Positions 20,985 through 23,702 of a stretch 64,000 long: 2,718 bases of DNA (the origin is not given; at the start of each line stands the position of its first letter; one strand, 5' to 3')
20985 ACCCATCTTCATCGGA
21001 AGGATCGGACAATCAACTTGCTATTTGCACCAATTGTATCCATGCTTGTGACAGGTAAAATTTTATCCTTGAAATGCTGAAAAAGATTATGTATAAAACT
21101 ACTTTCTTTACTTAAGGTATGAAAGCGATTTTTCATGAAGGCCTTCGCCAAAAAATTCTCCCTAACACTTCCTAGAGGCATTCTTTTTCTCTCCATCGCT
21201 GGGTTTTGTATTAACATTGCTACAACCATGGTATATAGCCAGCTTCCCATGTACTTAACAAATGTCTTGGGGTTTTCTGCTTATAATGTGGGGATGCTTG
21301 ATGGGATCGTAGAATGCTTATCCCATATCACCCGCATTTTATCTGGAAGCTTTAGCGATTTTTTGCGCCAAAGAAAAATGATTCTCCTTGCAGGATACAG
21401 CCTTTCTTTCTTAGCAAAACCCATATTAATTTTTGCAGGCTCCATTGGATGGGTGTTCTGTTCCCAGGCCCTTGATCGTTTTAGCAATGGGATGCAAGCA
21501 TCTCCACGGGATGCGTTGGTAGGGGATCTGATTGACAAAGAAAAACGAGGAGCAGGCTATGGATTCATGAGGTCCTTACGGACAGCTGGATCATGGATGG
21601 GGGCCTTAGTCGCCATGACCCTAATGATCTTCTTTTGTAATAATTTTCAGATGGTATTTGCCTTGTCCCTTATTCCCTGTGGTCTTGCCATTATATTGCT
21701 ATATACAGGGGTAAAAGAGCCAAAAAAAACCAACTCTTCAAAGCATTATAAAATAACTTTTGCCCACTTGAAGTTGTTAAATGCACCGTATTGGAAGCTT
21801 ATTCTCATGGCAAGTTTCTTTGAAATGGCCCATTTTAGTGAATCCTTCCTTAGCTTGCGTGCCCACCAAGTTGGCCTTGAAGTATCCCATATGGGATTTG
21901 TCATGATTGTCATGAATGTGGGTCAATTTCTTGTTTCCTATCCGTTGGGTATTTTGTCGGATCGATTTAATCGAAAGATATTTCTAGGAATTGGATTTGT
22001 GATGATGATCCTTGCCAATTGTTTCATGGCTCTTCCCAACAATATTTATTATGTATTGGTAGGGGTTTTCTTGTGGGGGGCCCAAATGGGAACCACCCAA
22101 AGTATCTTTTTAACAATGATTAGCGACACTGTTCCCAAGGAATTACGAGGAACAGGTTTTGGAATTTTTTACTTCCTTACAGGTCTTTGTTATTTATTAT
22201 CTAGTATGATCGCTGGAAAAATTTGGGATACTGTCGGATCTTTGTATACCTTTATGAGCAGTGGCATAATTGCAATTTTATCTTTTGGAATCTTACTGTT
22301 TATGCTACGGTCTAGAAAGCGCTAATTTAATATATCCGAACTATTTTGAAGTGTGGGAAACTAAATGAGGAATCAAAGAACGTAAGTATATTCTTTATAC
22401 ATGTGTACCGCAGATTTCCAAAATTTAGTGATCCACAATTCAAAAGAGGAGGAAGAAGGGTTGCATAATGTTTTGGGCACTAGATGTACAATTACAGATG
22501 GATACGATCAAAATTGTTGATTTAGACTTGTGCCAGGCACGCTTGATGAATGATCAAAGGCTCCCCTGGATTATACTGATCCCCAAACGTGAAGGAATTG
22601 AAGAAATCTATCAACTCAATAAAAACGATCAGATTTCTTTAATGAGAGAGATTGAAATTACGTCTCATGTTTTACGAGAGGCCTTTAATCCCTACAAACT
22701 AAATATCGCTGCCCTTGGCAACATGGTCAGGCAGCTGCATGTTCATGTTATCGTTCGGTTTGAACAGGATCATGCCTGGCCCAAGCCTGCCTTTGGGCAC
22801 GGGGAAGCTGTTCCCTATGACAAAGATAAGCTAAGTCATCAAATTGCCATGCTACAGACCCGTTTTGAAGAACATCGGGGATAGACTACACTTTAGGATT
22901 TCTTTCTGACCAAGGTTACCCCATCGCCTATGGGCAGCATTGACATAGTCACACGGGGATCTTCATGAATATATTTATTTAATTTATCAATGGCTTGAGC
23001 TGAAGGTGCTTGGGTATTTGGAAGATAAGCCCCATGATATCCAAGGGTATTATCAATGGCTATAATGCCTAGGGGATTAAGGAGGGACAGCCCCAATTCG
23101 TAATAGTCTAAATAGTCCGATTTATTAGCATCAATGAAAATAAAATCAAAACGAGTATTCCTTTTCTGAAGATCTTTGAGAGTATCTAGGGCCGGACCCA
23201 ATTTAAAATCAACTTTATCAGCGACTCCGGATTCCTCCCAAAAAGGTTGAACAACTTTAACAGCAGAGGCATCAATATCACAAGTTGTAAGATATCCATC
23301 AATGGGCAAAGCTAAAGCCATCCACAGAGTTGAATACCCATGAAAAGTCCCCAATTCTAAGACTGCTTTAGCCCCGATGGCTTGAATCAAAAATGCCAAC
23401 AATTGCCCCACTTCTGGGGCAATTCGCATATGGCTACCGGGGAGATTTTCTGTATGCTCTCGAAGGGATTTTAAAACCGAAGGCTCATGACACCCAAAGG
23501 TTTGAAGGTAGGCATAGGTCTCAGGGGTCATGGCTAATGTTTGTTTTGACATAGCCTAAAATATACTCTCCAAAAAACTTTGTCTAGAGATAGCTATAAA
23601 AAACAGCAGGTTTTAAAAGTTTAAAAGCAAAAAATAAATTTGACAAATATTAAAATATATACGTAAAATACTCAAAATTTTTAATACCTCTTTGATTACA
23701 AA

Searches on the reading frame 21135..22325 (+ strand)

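Call 42: search_protein_families(library=pfam, proteins=[window:21135-22325:+])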
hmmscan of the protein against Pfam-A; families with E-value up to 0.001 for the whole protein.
window:21135-22325:+ (396 aa): 5 families
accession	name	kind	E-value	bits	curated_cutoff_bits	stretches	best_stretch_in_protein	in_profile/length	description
PF07690.21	MFS_1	-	1.6e-39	136.3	33.4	2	242-393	23-176/347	Major Facilitator Superfamily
PF12832.13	MFS_1_like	-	9.5e-12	45.1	25.2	1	38-374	23-372/373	MFS_1 like family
PF00083.30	Sugar_tr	-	1e-09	38.2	22.3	1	220-390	14-191/452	Sugar (and other) transporter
PF13347.12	MFS_2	-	2.8e-07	29.9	27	1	23-333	6-343/427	MFS/sugar transport protein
PF03137.26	OATP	-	0.00072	18.4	25.8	1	244-305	29-90/545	Organic Anion Transporter Polypeptide (OATP) family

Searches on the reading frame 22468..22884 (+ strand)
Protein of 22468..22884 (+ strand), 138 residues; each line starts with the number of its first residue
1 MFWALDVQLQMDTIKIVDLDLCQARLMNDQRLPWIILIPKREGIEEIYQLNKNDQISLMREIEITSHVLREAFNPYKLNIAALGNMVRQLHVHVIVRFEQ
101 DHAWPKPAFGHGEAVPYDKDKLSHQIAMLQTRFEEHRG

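Call 42: search_protein_families(library=pfam, proteins=[window:22468-22884:+])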
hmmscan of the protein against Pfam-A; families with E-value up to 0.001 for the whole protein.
window:22468-22884:+ (138 aa): 1 family
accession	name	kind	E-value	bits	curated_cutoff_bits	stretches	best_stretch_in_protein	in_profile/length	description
PF01230.28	HIT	-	5.4e-15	56.3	21.5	1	10-99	3-97/98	HIT domain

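Call 45: find_homologous_proteins(query=window:22468-22884:+, max_evalue=1e-20)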
Query window:22468-22884:+ (138 aa): 638 proteins with E <= 1e-20 among 681 candidates; the best 120 are listed.
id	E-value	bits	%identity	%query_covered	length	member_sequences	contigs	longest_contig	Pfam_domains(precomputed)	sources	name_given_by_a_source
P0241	6.1e-88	310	100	100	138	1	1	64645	PF01230.30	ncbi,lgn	-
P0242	9.1e-73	261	81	100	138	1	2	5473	PF01230.30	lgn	-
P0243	9.8e-70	251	79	100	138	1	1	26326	PF01230.30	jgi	-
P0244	2.0e-39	153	58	96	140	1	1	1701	PF01230.30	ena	-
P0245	5.5e-39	151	58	94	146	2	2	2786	PF01230.30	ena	-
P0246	9.7e-39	150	58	94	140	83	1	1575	PF01230.30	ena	-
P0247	1.2e-38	150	58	96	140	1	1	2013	PF01230.30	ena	-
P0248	1.3e-38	150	58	96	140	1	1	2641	PF01230.30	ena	-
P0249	1.7e-38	150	58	94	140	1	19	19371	PF01230.30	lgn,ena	-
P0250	2.1e-38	149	57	94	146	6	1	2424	PF01230.30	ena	-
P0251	2.6e-38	149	56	96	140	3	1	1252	PF01230.30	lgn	-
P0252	9.0e-38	147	55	94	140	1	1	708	PF01230.30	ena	-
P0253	9.2e-38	147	57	94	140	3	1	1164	PF01230.30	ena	-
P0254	1.1e-37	147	54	96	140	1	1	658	PF01230.30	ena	-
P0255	1.4e-37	147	55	94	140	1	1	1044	PF01230.30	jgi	-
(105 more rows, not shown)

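Call 46: find_encoding_contigs(protein=P0243, flank=10000, max_places=2)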
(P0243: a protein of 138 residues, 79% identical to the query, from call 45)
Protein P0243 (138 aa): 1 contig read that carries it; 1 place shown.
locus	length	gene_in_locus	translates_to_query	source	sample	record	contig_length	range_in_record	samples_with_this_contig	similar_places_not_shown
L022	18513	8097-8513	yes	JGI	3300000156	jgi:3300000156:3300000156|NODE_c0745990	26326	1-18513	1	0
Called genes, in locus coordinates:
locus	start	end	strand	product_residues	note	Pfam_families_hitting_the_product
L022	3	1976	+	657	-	?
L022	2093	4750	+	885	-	PF01624:MutS_I, PF05188:MutS_II, PF05192:MutS_III, PF05190:MutS_IV, PF00488:MutS_V, PF27441:MutS_C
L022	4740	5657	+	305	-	PF00892:EamA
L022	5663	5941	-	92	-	PF00216:Bac_DNA_binding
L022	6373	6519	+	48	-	-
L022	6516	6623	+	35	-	-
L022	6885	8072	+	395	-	PF07690:MFS_1, PF13347:MFS_2 (weak), PF00083:Sugar_tr, PF07690:MFS_1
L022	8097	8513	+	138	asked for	PF01230:HIT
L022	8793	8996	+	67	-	PF01165:Ribosomal_S21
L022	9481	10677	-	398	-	-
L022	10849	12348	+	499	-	PF13541:ChlI, PF01078:Mg_chelatase, PF00158:Sigma54_activat (faint), PF00493:MCM (faint), PF07728:AAA_5 (weak), PF13335:Mg_chelatase_C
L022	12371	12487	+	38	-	-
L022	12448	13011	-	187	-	-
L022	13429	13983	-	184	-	PF01923:Cob_adeno_trans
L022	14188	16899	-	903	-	PF02739:5_3_exonuc_N, PF01367:5_3_exonuc, PF01612:DNA_pol_A_exo1, PF00476:DNA_pol_A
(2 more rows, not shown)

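Call 47: find_encoding_contigs(protein=P0242, flank=6000, max_places=3)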
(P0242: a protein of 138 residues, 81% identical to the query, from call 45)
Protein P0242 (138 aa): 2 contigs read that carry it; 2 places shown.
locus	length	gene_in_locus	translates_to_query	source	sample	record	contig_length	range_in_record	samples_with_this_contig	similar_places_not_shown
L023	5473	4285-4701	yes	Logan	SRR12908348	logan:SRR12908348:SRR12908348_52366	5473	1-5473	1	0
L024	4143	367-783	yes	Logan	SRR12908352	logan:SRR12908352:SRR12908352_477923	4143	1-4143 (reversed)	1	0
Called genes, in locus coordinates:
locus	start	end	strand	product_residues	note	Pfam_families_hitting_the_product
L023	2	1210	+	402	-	?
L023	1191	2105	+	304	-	PF06800:Sugar_transport (faint), PF00892:EamA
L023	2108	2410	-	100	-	PF00216:Bac_DNA_binding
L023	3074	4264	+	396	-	PF07690:MFS_1, PF00083:Sugar_tr, PF07690:MFS_1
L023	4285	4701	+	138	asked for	PF01230:HIT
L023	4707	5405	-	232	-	PF07963:N_methyl (weak)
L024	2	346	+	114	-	?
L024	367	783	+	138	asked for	PF01230:HIT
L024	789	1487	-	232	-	PF07963:N_methyl (weak)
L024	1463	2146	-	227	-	-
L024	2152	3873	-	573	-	PF00263:Secretin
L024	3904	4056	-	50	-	-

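Call 48: find_encoding_contigs(protein=P0241, flank=1000, max_places=5)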
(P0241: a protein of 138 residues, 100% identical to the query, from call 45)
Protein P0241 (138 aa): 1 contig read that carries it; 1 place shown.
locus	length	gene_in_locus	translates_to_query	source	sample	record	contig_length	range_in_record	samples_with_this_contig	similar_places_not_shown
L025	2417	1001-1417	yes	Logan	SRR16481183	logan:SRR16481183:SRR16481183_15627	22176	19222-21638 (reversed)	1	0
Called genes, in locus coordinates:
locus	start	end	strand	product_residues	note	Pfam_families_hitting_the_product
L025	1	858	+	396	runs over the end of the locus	PF07690:MFS_1, PF12832:MFS_1_like, PF13347:MFS_2 (weak), PF00083:Sugar_tr, PF07690:MFS_1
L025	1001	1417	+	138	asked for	PF01230:HIT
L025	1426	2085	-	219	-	PF01596:Methyltransf_3, PF13578:Methyltransf_24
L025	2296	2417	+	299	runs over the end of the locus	-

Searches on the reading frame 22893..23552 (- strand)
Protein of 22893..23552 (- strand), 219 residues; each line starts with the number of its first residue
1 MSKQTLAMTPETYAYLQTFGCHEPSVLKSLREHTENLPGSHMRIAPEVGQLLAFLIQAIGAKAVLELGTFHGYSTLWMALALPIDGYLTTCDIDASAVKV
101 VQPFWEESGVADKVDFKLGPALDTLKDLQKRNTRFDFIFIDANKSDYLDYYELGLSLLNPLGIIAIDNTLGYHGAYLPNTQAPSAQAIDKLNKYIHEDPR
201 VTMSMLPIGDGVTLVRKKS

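Call 42: search_protein_families(library=pfam, proteins=[window:22893-23552:-])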
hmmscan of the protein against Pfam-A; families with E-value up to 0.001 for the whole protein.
window:22893-23552:- (219 aa): 3 families
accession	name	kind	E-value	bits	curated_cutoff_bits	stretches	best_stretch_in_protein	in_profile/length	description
PF01596.23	Methyltransf_3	-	7.1e-62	208.8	22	1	22-218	6-204/204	O-methyltransferase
PF13578.12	Methyltransf_24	-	3.1e-15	57.4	26.3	1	65-168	1-104/105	Methyltransferase domain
PF13649.12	Methyltransf_25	-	0.00085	20.4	27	0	64-140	1-70/97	Methyltransferase domain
